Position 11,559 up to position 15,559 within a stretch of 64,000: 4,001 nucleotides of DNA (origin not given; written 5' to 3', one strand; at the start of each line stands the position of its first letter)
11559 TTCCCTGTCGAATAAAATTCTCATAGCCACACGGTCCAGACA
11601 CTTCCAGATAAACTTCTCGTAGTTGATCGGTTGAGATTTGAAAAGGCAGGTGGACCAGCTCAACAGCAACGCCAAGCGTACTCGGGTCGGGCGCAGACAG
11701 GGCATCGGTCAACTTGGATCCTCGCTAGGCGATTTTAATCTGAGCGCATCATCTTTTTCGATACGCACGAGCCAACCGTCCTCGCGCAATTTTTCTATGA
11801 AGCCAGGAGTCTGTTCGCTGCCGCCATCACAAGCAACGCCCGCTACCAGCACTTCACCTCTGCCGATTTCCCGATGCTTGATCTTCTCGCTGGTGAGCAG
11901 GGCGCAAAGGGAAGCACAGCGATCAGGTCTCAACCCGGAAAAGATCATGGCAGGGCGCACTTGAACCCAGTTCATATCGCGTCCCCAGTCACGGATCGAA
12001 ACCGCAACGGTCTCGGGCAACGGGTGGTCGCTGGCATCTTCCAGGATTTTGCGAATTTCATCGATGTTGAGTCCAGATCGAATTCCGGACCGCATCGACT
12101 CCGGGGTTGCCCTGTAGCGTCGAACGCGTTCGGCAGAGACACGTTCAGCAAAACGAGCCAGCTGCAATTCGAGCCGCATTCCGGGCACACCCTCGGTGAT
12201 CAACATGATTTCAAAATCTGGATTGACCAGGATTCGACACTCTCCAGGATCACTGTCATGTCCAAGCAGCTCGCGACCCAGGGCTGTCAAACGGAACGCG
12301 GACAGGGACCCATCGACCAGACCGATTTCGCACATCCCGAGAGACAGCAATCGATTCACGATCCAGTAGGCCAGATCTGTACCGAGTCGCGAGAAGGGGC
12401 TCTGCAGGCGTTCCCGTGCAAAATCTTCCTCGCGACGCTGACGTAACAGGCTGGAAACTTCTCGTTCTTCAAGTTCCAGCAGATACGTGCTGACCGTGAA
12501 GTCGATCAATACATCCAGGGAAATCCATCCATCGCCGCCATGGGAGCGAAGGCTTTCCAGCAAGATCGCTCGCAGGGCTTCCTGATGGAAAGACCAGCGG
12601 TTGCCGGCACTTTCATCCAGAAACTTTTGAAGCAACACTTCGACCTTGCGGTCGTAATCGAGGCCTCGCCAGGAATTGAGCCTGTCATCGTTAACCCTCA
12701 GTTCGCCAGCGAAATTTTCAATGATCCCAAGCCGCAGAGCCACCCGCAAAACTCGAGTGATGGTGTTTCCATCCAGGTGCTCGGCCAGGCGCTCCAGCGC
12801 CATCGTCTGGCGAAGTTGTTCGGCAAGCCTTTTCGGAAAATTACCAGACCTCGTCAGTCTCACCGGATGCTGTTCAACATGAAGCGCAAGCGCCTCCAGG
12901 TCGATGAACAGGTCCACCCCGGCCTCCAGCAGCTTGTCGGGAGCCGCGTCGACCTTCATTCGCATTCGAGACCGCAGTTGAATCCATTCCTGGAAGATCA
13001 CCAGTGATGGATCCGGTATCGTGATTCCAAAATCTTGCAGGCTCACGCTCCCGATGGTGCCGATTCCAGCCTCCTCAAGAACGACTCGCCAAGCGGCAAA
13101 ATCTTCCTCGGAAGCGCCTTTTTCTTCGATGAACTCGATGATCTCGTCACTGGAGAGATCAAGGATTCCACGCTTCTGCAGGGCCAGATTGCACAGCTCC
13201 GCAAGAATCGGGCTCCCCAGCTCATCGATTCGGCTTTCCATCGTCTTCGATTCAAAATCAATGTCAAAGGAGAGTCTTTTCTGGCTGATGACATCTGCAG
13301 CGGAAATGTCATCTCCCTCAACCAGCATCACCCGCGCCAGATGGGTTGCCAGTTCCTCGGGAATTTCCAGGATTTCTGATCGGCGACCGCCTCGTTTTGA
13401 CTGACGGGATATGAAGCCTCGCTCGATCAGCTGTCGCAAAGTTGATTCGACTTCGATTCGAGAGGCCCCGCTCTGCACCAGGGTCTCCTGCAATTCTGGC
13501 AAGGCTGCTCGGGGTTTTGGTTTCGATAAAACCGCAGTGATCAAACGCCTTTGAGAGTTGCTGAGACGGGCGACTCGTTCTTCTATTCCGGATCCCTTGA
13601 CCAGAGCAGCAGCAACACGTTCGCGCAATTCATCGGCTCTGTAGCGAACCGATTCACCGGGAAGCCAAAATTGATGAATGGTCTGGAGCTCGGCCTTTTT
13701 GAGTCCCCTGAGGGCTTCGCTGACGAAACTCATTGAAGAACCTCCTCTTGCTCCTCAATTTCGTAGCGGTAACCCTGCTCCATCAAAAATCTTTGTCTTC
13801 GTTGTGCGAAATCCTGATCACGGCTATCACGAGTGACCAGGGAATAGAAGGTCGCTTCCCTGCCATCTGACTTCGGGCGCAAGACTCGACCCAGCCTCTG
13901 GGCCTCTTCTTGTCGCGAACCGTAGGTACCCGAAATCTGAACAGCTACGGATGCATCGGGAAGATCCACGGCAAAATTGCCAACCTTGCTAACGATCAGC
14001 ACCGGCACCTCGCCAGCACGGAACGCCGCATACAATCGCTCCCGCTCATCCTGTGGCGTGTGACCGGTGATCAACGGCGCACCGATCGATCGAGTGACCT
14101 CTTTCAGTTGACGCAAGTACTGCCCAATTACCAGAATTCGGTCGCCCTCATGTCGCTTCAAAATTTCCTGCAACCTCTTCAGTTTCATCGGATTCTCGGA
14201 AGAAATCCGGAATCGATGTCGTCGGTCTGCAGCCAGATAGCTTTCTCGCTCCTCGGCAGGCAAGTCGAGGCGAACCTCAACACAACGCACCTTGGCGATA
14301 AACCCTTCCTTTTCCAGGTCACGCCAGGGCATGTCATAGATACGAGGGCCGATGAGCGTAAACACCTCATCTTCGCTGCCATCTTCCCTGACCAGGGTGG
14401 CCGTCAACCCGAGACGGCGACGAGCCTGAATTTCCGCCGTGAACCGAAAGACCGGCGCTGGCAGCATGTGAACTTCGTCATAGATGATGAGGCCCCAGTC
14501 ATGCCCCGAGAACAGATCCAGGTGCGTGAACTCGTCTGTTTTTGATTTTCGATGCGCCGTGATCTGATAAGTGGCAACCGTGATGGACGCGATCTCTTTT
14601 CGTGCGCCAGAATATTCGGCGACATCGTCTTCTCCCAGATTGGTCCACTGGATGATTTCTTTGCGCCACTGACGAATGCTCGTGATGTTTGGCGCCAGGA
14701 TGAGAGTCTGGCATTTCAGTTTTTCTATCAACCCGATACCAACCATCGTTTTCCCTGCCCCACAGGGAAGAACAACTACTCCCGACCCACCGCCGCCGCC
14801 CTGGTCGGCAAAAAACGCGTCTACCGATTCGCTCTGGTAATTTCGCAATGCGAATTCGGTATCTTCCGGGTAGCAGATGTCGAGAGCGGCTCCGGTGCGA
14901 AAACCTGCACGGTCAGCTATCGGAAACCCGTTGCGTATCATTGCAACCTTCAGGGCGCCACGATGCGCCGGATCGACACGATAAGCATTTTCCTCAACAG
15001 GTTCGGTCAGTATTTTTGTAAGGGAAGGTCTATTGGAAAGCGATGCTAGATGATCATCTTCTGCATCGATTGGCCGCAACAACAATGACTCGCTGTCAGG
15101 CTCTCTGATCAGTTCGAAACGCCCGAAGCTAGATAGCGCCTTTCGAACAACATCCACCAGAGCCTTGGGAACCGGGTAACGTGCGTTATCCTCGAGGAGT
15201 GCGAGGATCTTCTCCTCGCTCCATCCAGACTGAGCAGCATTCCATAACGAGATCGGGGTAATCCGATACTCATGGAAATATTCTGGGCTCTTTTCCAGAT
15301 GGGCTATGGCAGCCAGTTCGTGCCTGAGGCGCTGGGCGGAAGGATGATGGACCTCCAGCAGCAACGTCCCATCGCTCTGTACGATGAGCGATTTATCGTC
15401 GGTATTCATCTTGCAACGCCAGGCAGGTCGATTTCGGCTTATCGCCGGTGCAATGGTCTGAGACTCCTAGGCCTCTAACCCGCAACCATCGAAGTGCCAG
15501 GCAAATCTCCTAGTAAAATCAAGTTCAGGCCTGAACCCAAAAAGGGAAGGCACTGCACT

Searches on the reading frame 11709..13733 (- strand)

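Call 23: search_protein_families(library=pfam, proteins=[window:11709-13733:-], max_evalue=0.001)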
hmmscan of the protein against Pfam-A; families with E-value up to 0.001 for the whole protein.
window:11709-13733:- (674 aa): 1 family
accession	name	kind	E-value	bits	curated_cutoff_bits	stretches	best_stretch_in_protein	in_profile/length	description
PF13625.11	Helicase_C_3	-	3.9e-14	53.2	34.2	1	502-620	2-118/125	Helicase conserved C-terminal domain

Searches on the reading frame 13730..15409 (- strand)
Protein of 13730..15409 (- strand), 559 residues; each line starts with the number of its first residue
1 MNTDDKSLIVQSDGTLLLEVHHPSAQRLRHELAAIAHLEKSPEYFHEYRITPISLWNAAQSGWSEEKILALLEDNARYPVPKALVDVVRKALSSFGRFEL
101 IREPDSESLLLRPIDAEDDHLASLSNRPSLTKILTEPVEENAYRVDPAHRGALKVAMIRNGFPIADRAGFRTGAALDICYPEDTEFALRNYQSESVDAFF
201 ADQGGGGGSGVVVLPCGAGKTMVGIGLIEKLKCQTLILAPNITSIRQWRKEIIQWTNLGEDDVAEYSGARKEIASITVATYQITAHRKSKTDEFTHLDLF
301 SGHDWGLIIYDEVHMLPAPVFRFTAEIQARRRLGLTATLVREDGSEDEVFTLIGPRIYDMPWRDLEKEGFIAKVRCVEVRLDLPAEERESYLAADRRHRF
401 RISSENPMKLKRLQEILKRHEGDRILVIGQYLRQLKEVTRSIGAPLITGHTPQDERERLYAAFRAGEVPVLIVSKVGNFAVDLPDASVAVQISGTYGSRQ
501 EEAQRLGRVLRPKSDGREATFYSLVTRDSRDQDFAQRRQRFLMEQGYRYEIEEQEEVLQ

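Call 23: search_protein_families(library=pfam, proteins=[window:13730-15409:-], max_evalue=0.001)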
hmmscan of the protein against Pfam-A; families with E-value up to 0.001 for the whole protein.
window:13730-15409:- (559 aa): 6 families
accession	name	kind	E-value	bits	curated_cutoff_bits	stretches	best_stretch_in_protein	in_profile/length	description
PF16203.11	ERCC3_RAD25_C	-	3.7e-49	167.7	27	1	365-552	1-195/248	ERCC3/RAD25/XPB C-terminal helicase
PF13625.11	Helicase_C_3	-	3.1e-26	92.3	34.2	1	8-133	1-119/125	Helicase conserved C-terminal domain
PF04851.21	ResIII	-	5.7e-19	69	22.5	1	186-340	2-163/164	Type III restriction enzyme, res subunit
PF00271.37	Helicase_C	-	2.8e-16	60.2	23.5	1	409-512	2-109/110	Helicase conserved C-terminal domain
PF00176.29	SNF2-rel_dom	-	1.3e-06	28.2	24.9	1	207-352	17-174/290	SNF2-related domain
PF00270.35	DEAD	-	6.2e-06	26.5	26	1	207-339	14-160/167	DEAD/DEAH box helicase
